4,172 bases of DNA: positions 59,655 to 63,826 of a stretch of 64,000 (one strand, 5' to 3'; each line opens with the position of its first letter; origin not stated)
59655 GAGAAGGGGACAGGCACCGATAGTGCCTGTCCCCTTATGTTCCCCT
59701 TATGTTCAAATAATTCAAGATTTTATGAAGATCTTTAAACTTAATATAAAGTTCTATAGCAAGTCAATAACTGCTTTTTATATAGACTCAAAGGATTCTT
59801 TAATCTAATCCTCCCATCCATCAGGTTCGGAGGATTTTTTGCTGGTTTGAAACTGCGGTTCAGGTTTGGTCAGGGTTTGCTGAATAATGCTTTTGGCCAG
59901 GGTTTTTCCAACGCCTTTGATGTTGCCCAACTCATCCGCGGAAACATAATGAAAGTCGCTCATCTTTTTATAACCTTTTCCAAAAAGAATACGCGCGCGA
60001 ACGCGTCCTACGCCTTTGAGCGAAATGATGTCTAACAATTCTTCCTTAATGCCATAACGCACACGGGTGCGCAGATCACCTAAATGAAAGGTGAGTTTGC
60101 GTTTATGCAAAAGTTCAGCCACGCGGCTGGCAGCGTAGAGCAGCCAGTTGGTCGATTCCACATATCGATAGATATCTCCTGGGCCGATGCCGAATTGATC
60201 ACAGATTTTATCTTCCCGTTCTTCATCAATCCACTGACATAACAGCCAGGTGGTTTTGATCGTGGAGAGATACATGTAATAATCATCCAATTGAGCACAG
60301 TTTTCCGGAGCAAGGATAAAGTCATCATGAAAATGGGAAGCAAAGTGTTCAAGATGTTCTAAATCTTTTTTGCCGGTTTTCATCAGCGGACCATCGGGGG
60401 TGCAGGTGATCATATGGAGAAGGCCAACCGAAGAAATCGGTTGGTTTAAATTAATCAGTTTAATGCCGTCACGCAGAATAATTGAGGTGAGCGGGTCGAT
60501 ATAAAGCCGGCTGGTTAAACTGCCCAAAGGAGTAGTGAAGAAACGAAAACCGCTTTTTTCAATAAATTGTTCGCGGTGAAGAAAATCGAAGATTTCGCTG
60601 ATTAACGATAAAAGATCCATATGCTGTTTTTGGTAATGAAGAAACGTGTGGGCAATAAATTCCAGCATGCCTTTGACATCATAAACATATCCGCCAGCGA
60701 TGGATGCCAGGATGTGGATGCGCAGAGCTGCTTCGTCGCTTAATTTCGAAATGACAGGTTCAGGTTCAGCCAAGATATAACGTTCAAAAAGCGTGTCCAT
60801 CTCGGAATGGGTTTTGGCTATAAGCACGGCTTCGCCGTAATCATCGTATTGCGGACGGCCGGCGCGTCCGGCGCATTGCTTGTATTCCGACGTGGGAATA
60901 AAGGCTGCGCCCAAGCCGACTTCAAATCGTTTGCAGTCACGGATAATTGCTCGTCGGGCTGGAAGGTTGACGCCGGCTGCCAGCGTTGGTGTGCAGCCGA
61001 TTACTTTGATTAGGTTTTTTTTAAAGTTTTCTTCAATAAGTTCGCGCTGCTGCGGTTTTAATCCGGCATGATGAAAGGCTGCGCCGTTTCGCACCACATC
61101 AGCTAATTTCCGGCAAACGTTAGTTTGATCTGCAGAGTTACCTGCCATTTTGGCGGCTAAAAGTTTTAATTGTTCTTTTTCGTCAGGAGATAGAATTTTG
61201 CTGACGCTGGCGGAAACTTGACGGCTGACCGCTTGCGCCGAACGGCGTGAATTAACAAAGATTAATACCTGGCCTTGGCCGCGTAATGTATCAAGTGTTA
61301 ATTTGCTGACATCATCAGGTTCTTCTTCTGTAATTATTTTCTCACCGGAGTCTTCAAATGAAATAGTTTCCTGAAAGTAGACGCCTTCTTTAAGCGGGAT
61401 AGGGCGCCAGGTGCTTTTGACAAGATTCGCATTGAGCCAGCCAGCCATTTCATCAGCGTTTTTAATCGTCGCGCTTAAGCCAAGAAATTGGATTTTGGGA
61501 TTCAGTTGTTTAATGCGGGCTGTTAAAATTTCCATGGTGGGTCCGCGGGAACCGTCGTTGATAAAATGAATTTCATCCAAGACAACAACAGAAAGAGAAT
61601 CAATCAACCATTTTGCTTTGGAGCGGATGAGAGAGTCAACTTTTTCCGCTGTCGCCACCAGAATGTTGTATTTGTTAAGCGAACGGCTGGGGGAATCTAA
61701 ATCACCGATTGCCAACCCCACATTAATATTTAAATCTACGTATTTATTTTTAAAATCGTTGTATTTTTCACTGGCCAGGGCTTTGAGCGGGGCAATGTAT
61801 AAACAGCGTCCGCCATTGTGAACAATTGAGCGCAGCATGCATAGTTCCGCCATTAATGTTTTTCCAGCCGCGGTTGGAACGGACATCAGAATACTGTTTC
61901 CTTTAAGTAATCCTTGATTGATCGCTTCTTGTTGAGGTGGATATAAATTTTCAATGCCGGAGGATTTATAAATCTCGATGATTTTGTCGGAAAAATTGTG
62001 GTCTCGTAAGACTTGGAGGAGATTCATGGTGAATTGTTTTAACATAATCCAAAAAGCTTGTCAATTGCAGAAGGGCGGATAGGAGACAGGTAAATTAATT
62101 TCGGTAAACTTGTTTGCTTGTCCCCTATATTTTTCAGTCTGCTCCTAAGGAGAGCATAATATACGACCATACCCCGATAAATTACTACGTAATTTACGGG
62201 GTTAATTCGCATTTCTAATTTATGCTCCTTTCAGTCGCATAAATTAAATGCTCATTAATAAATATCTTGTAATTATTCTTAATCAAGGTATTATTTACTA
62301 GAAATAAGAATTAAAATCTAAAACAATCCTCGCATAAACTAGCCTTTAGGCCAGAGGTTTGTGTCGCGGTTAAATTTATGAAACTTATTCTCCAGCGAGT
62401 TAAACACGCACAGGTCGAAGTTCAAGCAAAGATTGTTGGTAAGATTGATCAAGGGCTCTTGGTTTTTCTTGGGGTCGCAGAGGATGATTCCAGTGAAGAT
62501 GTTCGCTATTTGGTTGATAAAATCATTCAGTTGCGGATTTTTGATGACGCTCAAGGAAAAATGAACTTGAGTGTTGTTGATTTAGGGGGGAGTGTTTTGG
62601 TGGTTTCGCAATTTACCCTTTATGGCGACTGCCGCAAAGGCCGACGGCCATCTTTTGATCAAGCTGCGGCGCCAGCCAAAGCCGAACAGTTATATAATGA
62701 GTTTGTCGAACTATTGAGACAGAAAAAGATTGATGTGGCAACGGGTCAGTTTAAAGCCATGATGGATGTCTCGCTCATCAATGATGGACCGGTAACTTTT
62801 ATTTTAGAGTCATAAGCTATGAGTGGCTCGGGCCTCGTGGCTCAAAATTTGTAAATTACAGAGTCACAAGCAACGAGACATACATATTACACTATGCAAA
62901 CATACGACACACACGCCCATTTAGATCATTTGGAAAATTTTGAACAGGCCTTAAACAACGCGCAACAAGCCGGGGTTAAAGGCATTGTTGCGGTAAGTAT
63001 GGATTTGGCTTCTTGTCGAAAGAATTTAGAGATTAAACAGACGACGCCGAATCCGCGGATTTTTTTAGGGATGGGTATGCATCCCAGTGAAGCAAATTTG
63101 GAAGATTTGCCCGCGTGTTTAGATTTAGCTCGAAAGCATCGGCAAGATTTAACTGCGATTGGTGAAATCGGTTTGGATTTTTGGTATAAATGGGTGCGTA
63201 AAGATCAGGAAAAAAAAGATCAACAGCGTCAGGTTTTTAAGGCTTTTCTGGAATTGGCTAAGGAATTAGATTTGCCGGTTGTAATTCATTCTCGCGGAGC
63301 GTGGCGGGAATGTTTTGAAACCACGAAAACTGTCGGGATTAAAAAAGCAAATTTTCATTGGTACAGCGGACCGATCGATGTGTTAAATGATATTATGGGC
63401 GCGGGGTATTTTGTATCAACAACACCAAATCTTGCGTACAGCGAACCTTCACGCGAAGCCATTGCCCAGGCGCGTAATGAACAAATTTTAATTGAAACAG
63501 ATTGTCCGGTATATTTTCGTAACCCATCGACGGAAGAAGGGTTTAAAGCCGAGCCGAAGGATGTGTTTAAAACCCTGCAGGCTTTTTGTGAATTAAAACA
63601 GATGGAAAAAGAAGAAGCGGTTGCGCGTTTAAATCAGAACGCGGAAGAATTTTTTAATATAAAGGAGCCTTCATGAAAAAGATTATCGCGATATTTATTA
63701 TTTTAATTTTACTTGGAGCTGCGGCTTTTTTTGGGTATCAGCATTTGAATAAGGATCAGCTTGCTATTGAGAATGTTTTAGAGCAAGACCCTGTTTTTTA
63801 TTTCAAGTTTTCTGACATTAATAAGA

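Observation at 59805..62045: Lone archaeal/eukaryotic-type Hel308 helicase at the edge of the accessory island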

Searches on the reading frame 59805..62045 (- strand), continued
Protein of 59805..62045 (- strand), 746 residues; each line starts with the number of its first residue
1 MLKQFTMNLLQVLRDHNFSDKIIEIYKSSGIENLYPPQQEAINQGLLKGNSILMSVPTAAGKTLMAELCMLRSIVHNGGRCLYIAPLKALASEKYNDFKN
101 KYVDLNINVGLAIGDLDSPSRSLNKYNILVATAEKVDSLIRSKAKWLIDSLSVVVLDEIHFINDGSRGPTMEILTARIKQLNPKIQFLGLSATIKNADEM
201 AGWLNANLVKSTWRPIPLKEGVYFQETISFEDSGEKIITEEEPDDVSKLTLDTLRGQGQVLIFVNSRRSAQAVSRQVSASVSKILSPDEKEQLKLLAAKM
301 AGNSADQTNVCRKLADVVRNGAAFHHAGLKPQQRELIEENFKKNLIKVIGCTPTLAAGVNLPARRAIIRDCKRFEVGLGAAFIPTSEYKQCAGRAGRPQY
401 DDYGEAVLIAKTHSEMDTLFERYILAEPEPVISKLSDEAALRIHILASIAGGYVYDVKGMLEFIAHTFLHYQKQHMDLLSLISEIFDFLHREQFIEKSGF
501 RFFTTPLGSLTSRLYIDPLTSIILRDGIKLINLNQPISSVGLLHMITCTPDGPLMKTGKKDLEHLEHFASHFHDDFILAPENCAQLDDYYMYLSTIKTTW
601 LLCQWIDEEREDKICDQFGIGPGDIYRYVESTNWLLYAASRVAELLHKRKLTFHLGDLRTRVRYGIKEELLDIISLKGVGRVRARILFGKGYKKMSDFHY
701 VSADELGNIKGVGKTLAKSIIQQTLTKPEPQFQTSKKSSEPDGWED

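Call 52: fold_search(model_id=the predicted structure, library=pdb)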
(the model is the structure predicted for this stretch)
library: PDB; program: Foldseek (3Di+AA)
matches with E <= 10: 1799; with E <= 0.001: 913
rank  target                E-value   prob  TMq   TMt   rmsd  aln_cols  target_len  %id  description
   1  2zj8                  6.8e-62  1.00  0.85  0.91   3.2       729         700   38  Archaeal DNA helicase Hjm apo state in form 2 (released 2009-02-10)
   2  2zj5                  1.7e-60  1.00  0.86  0.94   2.9       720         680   37  Archaeal DNA helicase Hjm complexed with ADP in form 1 (released 2009-02-10)
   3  2va8_A                4.3e-59  1.00  0.85  0.91   2.8       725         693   35  DNA Repair Helicase Hel308 (released 2008-01-15)
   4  2zj2                  5.2e-58  1.00  0.84  0.95   2.2       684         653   38  Archaeal DNA helicase Hjm apo state in form 1 (released 2009-02-10)
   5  9b15_A                1.1e-57  1.00  0.85  0.93   2.9       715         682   37  Superfamily 2 helicase Hel308 containing the beta-hairpin from DNA pol theta helicase-like domain (released 2025-03-19)
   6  9b15_B                2.0e-57  1.00  0.85  0.93   2.9       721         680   37  Superfamily 2 helicase Hel308 containing the beta-hairpin from DNA pol theta helicase-like domain (released 2025-03-19)
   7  2va8_B                7.3e-57  1.00  0.85  0.91   2.9       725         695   35  DNA Repair Helicase Hel308 (released 2008-01-15)
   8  2p6r_A                1.4e-56  1.00  0.85  0.93   3.5       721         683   36  Crystal structure of superfamily 2 helicase Hel308 in complex with unwound DNA (released 2007-06-12)
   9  2p6u                  1.4e-54  1.00  0.82  0.91   2.7       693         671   37  Apo structure of the Hel308 superfamily 2 helicase (released 2007-06-12)
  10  5aga                  1.3e-44  1.00  0.78  0.75   5.2       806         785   24  Crystal structure of the Helicase domain of human DNA polymerase theta in complex with AMPPNP (released 2015-02-25)
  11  5a9f                  1.5e-44  1.00  0.77  0.74   5.8       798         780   24  Crystal structure of the Helicase domain of human DNA polymerase theta in complex with ADP (released 2015-12-16)
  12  5a9j_C                1.9e-44  1.00  0.75  0.72   6.0       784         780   25  Crystal structure of the Helicase domain of human DNA polymerase theta, apo-form (released 2015-12-16)
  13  5a9j_B                1.9e-44  1.00  0.75  0.70   6.6       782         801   25  Crystal structure of the Helicase domain of human DNA polymerase theta, apo-form (released 2015-12-16)
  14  9bh7_A                2.5e-44  1.00  0.75  0.73   6.4       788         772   25  Human DNA polymerase theta helicase domain dimer in the apo form (released 2024-05-01)
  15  9bpa_A                3.9e-44  1.00  0.74  0.75   5.9       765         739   24  Human DNA polymerase theta helicase domain in complex with inhibitor AB25583, tetramer form (released 2024-08-28)
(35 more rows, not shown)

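Call 58: search_protein_families(library=pfam, proteins=[L022:2276-2797:+], max_evalue=0.001)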
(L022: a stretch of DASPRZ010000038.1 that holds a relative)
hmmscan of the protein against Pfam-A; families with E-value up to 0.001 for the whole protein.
L022:2276-2797:+ (173 aa): 1 family
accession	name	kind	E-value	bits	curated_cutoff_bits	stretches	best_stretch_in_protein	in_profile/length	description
PF08617.15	CGI-121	-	3.9e-12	46.9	25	1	35-168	23-157/159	Kinase binding protein CGI-121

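Call 66: search_dna_similar(query=window:59805-62045:-, collection=plasmids, mode=protein, max_rows=12, max_evalue=1e-20)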
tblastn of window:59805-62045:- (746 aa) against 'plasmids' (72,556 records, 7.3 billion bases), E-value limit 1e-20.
Records with a match: 28; places in all: 31; records where one place covers at least 80% of the query: 7.
Best place of each record, by identity: <60% 28.
By first word of the organism name: Streptomyces 3; Rhizobium 3; Hymenobacter 2; Halorussus 2; Agrobacterium 2; Methanomethylovorans 1; Candidatus 1; Nostoc 1; Picosynechococcus 1; Acaryochloris 1; and 11 more.
By predicted mobility (MOB-suite, as given by PLSDB): non-mobilizable 16; conjugative 8; mobilizable 4.
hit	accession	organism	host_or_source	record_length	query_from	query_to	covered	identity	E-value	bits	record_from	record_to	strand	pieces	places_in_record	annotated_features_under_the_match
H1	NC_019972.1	Methanomethylovorans hollandica DSM 15978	-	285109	20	745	97%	38.2%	1e-142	470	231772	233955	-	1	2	ATP-dependent DNA helicase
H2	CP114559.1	Candidatus Manganitrophus sp.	activated carbon metagenome,metagenomic ...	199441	13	730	96%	28.3%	1e-50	199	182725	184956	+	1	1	DEAD/DEAH box helicase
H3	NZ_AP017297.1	Nostoc sp. NIES-3756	-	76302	38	722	92%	27.7%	4e-52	204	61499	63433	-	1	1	DEAD/DEAH box helicase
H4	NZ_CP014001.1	Picosynechococcus sp. PCC 73109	cell culture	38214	36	724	92%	26.5%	2e-51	201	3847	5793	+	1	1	DEAD/DEAH box helicase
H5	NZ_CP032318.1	Hymenobacter oligotrophus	whole organism,R2A medium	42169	10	681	90%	26.0%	3e-46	186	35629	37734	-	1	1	DEAD/DEAH box helicase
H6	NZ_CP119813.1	Halorussus caseinilyticus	cell culture,coastal saline-alkali land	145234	22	682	89%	24.6%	5e-31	138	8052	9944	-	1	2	DEAD/DEAH box helicase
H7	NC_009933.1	Acaryochloris marina MBIC11017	-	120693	125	721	80%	25.7%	6e-32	141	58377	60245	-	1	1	DEAD/DEAH box helicase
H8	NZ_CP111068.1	Chondrinema litorale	Seaweed,red alga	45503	8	475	63%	31.4%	9e-45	181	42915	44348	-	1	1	DEAD/DEAH box helicase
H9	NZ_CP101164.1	Halorarius halobius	cell culture,salt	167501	32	520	66%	29.6%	9e-38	160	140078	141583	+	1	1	DEAD/DEAH box helicase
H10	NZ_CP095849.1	Hymenobacter sublimis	single cell,air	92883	125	681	75%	25.7%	1e-30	137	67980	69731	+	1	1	DEAD/DEAH box helicase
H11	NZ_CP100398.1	Streptomyces rimosus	pure culture,mutant of Streptomyces ...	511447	10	472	62%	30.6%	6e-40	166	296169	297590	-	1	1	DEAD/DEAH box helicase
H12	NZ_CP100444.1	Streptomyces rimosus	pure culture,OTC cluster deletion ...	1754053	10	472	62%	30.6%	6e-40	166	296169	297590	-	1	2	record has no annotation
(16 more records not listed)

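Call 67: search_dna_similar(query=window:59805-62045:-, collection=phages, mode=protein, max_rows=12, max_evalue=1e-20)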
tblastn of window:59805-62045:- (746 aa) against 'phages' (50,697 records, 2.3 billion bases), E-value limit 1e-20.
Records with a match: 6; places in all: 6; records where one place covers at least 80% of the query: 0.
Best place of each record, by identity: <60% 6.
By first word of the organism name: Betalipothrixvirus 6.
By host as written in the record: - 4; Acidianus convivator 2.
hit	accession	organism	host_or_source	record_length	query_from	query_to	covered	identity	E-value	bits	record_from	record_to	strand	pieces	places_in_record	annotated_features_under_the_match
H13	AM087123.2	Betalipothrixvirus puteoliense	-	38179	38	472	58%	30.5%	1e-34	149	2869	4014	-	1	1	putative helicase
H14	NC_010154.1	Betalipothrixvirus puteoliense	Acidianus convivator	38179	38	472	58%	30.5%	1e-34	149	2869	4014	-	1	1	Holliday junction branch migration helicase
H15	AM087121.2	Betalipothrixvirus pozzuoliense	-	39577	38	472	58%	30.3%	1e-34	148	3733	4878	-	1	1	putative helicase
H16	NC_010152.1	Betalipothrixvirus pozzuoliense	Acidianus convivator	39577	38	472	58%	30.3%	1e-34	148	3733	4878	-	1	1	Holliday junction branch migration helicase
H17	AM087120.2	Betalipothrixvirus acidiani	-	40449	38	473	58%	29.8%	1e-33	145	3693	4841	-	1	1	putative helicase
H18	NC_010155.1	Betalipothrixvirus acidiani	-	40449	38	473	58%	29.8%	1e-33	145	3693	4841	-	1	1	Holliday junction branch migration helicase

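Call 73: get_annotated_region(hit=H3, flank=4000)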
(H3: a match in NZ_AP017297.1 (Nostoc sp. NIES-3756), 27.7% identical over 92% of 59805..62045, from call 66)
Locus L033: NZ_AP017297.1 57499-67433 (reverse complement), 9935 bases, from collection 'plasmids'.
description: Nostoc sp. NIES-3756 plasmid pNOS3756_2, complete sequence
organism: Nostoc sp. NIES-3756 (NCBI taxid 1751286)
taxonomy: Bacteria; Cyanobacteriota; Cyanophyceae; Nostocales; Nostocaceae; Nostoc; Nostoc sp. NIES-3756
host: -; source: -; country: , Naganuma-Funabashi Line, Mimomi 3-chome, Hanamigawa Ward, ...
typing (MOB-suite, as given by PLSDB): conjugative; relaxase MOBF; mating-pair formation MPF_T
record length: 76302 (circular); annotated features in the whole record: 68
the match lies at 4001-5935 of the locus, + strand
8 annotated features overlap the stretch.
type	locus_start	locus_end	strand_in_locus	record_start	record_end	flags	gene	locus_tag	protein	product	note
CDS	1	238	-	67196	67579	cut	-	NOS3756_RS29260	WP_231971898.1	hypothetical protein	-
CDS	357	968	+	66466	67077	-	-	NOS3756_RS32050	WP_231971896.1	Hpt domain-containing protein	-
CDS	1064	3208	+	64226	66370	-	dpdA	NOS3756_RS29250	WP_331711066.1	tRNA-guanine transglycosylase DpdA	GO:0006400 - tRNA modification [Evidence IEA]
CDS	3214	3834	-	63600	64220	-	-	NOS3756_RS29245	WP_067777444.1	hypothetical protein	-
CDS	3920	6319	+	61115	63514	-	-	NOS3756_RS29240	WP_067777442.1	DEAD/DEAH box helicase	-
CDS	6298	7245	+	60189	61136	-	-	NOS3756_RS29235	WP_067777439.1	tRNA-guanine transglycosylase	-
CDS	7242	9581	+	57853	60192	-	-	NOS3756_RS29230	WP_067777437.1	DEAD/DEAH box helicase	-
CDS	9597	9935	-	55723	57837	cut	-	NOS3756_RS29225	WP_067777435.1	hypothetical protein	-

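Call 74: get_annotated_region(hit=H2, flank=4000)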
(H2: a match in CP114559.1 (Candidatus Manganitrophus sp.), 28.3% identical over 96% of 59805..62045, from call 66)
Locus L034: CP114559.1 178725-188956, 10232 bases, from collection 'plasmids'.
description: MAG: Candidatus Manganitrophus sp. isolate GAC2 plasmid unnamed4, complete sequence
organism: Candidatus Manganitrophus sp. (NCBI taxid 2927580)
taxonomy: Bacteria; Nitrospirota; Nitrospiria; Candidatus Troglogloeales; Candidatus Manganitrophaceae; Candidatus Manganitrophus; Candidatus Manganitrophus sp.
host: -; source: activated carbon metagenome,metagenomic assembly,Carbon granules from GAC filter; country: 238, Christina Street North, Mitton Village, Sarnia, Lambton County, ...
typing (MOB-suite, as given by PLSDB): non-mobilizable
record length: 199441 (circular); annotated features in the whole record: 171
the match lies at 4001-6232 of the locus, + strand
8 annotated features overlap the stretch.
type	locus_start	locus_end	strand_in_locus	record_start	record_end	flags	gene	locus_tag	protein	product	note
CDS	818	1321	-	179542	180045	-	scpB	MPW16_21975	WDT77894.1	SMC-Scp complex subunit ScpB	-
CDS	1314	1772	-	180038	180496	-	-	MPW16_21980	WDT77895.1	helix-turn-helix domain-containing protein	-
CDS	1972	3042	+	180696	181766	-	-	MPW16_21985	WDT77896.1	tyrosine-type recombinase/integrase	-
CDS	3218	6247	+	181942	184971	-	-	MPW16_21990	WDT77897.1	DEAD/DEAH box helicase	-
CDS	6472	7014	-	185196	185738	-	-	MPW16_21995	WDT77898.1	NYN domain-containing protein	-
CDS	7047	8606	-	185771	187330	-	-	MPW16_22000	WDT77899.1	N-6 DNA methylase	-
CDS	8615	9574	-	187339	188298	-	-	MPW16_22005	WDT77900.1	XamI family restriction endonuclease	-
CDS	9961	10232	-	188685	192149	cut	-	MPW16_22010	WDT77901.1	DEAD/DEAH box helicase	-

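Call 75: get_annotated_region(hit=H5, flank=4000)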
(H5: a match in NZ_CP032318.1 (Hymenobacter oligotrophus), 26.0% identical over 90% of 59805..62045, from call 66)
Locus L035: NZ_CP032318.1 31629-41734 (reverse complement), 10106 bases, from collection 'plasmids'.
description: Hymenobacter oligotrophus strain sh-6 plasmid unnamed1, complete sequence
organism: Hymenobacter oligotrophus (NCBI taxid 2319843)
taxonomy: Bacteria; Bacteroidota; Cytophagia; Cytophagales; Hymenobacteraceae; Hymenobacter; Hymenobacter oligotrophus
host: -; source: whole organism,R2A medium; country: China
typing (MOB-suite, as given by PLSDB): non-mobilizable; replicon rep_cluster_1231
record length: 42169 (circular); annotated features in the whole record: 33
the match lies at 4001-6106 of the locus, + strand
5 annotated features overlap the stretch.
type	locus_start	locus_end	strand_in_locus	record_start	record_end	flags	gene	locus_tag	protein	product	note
CDS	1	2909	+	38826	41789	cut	-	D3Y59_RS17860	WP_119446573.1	Tn3 family transposase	-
CDS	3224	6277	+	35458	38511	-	-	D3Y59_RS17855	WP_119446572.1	DEAD/DEAH box helicase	-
CDS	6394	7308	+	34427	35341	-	-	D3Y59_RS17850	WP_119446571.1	exonuclease domain-containing protein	-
CDS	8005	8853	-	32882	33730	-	-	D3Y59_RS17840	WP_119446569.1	phospholipase D-like domain-containing protein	-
CDS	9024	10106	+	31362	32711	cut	-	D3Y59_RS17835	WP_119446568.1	DUF4236 domain-containing protein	-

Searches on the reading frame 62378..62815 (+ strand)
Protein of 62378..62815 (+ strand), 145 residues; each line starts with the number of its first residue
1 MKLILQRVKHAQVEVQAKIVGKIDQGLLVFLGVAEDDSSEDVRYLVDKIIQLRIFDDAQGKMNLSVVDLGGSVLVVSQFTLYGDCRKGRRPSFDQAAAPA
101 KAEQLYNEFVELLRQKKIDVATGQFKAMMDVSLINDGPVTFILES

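Call 23: search_protein_families(library=pfam, proteins=[window:62378-62815:+], max_evalue=0.01)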
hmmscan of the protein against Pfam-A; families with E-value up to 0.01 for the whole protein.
window:62378-62815:+ (145 aa): 1 family
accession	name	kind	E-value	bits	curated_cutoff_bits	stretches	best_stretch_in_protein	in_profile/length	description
PF02580.21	Tyr_Deacylase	-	1.2e-61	207.7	25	1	2-144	1-144/144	D-Tyr-tRNA(Tyr) deacylase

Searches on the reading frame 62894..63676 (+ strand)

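Call 23: search_protein_families(library=pfam, proteins=[window:62894-63676:+], max_evalue=0.01)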
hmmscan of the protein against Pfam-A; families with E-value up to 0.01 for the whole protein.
window:62894-63676:+ (260 aa): 1 family
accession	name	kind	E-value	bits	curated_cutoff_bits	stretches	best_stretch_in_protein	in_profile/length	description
PF01026.27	TatD_DNase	-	8.8e-58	196.1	27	1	5-255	2-253/253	TatD related DNase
